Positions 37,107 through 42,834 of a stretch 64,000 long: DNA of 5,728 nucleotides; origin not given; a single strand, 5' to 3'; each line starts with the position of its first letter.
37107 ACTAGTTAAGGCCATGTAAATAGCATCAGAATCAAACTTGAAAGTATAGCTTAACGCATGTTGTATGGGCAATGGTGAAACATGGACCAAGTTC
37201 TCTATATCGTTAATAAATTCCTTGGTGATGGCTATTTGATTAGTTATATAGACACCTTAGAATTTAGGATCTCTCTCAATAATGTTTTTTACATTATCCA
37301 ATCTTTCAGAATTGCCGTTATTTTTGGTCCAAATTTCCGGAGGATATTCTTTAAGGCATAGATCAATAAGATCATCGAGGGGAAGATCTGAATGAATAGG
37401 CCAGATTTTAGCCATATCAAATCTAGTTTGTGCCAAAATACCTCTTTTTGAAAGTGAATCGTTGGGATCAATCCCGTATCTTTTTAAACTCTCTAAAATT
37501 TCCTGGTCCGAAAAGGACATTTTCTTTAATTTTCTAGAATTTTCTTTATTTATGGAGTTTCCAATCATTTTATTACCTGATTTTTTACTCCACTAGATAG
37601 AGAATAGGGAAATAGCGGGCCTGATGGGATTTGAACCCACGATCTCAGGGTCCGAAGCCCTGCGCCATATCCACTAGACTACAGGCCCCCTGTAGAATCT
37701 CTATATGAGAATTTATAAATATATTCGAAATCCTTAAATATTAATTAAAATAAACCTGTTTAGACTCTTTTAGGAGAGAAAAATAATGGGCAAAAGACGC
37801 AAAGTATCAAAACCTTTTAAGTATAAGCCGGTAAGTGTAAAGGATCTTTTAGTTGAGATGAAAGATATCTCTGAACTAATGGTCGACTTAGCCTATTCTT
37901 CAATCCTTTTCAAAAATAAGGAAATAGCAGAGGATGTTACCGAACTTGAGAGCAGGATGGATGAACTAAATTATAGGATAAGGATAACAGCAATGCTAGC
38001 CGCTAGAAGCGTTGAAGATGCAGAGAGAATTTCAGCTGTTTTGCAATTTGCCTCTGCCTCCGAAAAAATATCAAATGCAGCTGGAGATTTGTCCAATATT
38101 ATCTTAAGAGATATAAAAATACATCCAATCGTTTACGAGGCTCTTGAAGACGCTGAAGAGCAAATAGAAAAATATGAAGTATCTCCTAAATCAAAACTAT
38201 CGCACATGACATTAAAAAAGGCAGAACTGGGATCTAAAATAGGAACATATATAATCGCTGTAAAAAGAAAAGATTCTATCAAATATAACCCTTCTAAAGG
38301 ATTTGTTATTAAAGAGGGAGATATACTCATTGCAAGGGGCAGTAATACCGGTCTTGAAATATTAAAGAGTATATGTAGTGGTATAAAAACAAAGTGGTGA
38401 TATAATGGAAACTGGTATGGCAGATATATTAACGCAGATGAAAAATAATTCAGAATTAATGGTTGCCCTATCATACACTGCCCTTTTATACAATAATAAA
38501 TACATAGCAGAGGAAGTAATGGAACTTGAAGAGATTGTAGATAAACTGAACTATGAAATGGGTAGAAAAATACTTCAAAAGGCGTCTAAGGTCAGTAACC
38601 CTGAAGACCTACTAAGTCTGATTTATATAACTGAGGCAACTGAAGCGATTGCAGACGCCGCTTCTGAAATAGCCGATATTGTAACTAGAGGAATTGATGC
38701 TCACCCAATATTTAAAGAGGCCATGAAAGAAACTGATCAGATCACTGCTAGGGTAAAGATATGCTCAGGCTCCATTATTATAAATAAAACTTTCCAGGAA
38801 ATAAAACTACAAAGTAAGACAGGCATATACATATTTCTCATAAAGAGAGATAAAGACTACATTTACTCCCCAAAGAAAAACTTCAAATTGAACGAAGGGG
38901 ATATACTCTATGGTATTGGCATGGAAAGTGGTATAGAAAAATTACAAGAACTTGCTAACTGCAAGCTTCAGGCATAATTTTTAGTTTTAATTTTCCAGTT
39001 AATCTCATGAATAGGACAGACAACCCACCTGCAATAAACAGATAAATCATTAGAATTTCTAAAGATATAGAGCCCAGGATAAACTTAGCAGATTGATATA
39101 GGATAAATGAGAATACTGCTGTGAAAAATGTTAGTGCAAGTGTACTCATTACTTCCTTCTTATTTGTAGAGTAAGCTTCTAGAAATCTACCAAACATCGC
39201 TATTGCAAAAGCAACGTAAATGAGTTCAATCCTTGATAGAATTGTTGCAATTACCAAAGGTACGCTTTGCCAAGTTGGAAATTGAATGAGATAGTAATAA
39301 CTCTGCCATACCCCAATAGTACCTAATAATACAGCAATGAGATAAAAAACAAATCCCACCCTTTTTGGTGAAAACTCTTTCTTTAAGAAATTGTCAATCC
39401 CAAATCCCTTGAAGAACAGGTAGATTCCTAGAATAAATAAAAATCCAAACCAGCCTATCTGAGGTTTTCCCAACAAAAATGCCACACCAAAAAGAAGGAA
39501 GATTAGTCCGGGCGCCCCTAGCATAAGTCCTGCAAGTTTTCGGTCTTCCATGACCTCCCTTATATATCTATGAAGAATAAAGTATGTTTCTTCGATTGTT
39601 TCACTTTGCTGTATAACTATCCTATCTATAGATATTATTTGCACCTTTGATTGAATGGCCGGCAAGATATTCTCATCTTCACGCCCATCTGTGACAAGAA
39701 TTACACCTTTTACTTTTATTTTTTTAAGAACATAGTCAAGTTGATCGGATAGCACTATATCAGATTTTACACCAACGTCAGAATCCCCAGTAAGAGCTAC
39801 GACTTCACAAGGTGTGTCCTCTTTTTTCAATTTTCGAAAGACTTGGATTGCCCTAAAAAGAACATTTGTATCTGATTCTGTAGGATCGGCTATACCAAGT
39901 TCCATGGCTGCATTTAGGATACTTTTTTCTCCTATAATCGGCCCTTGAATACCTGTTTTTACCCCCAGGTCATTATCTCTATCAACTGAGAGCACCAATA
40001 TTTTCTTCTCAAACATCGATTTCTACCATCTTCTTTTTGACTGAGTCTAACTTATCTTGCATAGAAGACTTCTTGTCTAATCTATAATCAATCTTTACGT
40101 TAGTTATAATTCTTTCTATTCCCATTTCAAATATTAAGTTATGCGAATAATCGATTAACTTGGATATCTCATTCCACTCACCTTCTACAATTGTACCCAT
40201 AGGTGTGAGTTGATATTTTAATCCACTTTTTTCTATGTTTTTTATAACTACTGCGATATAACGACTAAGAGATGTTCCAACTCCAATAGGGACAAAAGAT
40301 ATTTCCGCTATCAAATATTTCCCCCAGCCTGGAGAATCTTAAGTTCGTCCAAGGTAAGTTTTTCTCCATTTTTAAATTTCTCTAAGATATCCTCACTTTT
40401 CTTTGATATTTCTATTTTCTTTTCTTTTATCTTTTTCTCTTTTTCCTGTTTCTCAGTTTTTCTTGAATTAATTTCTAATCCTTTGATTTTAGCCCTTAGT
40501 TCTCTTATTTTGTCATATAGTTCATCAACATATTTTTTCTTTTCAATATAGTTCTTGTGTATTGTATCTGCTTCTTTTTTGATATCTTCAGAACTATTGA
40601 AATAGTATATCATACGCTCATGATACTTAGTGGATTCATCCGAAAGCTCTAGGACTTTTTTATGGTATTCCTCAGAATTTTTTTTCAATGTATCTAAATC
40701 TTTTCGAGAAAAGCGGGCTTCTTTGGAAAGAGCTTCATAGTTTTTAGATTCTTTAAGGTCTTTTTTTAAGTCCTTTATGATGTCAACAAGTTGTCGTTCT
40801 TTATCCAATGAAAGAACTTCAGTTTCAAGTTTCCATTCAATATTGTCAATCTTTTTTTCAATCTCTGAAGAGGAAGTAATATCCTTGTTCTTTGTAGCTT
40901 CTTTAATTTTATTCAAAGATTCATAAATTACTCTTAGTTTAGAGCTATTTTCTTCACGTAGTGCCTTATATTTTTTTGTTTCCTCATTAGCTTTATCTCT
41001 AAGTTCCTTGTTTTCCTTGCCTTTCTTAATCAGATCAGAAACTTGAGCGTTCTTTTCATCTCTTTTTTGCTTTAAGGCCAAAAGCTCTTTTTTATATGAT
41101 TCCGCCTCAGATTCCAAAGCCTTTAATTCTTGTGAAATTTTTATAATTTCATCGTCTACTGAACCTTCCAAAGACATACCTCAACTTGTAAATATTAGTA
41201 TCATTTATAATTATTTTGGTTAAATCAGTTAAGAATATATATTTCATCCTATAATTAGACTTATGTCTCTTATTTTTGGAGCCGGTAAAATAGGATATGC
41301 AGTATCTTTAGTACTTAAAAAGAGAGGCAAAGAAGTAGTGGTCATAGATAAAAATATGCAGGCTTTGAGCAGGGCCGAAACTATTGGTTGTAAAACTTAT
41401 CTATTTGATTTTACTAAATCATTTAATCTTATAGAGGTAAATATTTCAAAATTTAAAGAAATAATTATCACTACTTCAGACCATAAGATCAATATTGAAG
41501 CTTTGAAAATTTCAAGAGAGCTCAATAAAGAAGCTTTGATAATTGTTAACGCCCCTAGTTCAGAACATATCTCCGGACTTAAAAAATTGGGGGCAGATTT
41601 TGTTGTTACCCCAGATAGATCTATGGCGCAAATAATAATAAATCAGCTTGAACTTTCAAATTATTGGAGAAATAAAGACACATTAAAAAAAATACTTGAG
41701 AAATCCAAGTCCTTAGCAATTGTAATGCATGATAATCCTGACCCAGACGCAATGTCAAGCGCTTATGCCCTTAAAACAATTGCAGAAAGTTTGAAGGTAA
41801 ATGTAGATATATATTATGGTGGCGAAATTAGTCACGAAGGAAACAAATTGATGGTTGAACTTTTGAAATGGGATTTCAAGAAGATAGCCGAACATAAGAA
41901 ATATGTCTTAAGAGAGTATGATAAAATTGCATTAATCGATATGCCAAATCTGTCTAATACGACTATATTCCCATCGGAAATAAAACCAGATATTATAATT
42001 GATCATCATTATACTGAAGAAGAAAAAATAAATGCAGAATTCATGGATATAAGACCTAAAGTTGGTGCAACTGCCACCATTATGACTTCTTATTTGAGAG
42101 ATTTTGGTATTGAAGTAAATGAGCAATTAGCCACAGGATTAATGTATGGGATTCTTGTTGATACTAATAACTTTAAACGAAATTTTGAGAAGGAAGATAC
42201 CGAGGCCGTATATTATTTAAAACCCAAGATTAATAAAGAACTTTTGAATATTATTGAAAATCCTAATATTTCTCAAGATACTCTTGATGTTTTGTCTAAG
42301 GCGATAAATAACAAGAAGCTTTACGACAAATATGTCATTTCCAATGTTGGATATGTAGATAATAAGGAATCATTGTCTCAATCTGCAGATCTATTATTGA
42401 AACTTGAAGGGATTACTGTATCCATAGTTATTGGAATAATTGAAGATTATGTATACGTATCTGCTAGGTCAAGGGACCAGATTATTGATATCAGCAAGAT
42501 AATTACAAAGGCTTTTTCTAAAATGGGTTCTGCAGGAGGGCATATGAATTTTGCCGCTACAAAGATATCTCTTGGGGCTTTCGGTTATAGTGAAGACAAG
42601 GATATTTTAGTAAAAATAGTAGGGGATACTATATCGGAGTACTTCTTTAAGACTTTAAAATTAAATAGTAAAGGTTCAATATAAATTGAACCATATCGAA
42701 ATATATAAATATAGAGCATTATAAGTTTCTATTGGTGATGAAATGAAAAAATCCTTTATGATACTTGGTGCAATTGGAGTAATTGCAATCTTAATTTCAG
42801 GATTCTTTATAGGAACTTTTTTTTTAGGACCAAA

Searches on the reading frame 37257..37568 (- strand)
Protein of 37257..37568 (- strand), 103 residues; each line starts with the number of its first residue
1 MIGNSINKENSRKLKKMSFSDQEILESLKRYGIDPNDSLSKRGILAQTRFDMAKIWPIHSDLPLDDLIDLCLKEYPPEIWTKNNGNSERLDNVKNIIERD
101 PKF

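Call 8: search_protein_families(library=pfam, max_evalue=0.01, proteins=[window:37257-37568:-])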
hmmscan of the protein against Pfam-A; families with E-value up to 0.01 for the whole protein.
window:37257-37568:- (103 aa): 1 family
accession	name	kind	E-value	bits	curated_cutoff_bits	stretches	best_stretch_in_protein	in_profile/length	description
PF08621.15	RPAP1_N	-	0.0087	16.3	25.3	0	5-26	2-21/46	RPAP1-like, N-terminal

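Call 75: find_encoding_contigs(protein=window:37257-37568:-, flank=6000, max_places=10)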
Protein window:37257-37568:- (103 aa): 10 contigs read that carry it; 10 places shown.
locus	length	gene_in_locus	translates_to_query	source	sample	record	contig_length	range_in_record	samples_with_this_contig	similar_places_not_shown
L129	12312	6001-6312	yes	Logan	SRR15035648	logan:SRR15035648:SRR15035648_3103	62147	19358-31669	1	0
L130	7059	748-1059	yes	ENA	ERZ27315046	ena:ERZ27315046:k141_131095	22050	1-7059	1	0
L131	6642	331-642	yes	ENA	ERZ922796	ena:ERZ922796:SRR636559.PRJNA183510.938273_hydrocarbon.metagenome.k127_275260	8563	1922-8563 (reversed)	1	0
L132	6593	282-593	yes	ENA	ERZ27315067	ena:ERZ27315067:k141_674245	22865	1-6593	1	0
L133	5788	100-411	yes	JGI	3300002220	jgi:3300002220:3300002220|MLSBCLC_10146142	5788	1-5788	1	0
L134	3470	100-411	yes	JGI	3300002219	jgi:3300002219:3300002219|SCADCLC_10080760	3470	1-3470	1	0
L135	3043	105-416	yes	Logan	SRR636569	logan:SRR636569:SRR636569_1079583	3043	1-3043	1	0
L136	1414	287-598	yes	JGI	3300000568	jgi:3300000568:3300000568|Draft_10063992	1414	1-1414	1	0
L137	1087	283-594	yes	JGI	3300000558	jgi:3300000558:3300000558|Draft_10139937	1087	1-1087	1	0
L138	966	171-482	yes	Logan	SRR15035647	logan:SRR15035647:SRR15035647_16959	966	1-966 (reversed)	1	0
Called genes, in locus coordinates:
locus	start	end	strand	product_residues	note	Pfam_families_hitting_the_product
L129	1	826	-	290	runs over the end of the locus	PF14257:DUF4349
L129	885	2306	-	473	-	PF02254:TrkA_N, PF01368:DHH, PF02272:DHHA1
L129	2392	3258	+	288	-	-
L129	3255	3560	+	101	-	PF01910:Thiamine_BP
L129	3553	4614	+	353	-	PF04123:DUF373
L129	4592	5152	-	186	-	PF01895:PhoU, PF02080:TrkA_C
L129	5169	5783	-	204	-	PF01895:PhoU, PF02080:TrkA_C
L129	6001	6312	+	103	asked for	-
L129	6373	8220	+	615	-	PF25227:DUF7845 (faint)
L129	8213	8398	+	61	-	-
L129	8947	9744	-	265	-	PF00589:Phage_integrase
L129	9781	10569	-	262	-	-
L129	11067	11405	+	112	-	-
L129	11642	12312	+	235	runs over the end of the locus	-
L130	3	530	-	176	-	?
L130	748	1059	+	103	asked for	-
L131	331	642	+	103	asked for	-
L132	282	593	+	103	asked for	-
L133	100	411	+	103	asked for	-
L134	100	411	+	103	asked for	-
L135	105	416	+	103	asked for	-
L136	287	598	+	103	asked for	-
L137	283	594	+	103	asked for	-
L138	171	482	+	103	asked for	-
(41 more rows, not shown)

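Call 112: search_protein_families(library=padloc, max_evalue=0.01, proteins=[window:37257-37568:-])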
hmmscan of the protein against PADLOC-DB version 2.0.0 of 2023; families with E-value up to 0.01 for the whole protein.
window:37257-37568:- (103 aa): 0 families

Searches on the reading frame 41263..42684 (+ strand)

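Call 20: search_protein_families(library=ncbifam, max_evalue=0.00001, proteins=[window:41263-42684:+])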
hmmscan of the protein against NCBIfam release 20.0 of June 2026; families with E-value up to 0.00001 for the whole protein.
window:41263-42684:+ (473 aa): 11 families
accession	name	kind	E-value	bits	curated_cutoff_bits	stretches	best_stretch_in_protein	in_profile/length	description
NF003877.0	PRK05427.1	equivalog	8.3e-17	61.6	283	1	151-320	4-169/308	manganese-dependent inorganic pyrophosphatase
NF007039.0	PRK09496.3-2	equivalog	5.5e-13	48.5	293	1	3-132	4-138/446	Trk system potassium transporter TrkA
NF011449.0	PRK14869.2-5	equivalog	2.6e-08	33.3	411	0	245-319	232-307/451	putative manganese-dependent inorganic diphosphatase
NF011445.0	PRK14869.2-1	equivalog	9.1e-08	31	483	1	224-320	311-408/548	putative manganese-dependent inorganic diphosphatase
NF011440.0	PRK14869.1-2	equivalog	9.3e-08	31.1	746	0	244-318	324-399/541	putative manganese-dependent inorganic diphosphatase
NF007041.0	PRK09496.3-4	equivalog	1e-07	31.1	386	1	3-129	4-134/450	Trk system potassium transporter TrkA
NF041569.1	A-tRNAntase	equivalog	1.1e-07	30.5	1440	1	245-432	95-282/880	A-adding tRNA nucleotidyltransferase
NF007035.0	PRK09496.2-2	equivalog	1.1e-06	27.7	521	1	3-126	4-131/455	Trk system potassium transporter TrkA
NF011446.0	PRK14869.2-2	equivalog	1.6e-06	26.9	601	0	213-305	311-404/576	putative manganese-dependent inorganic diphosphatase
NF011443.0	PRK14869.1-5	equivalog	1.8e-06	26.7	335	0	245-305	331-391/546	putative manganese-dependent inorganic diphosphatase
NF011442.0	PRK14869.1-4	equivalog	4.7e-06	25.3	400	0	245-320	330-406/543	putative manganese-dependent inorganic diphosphatase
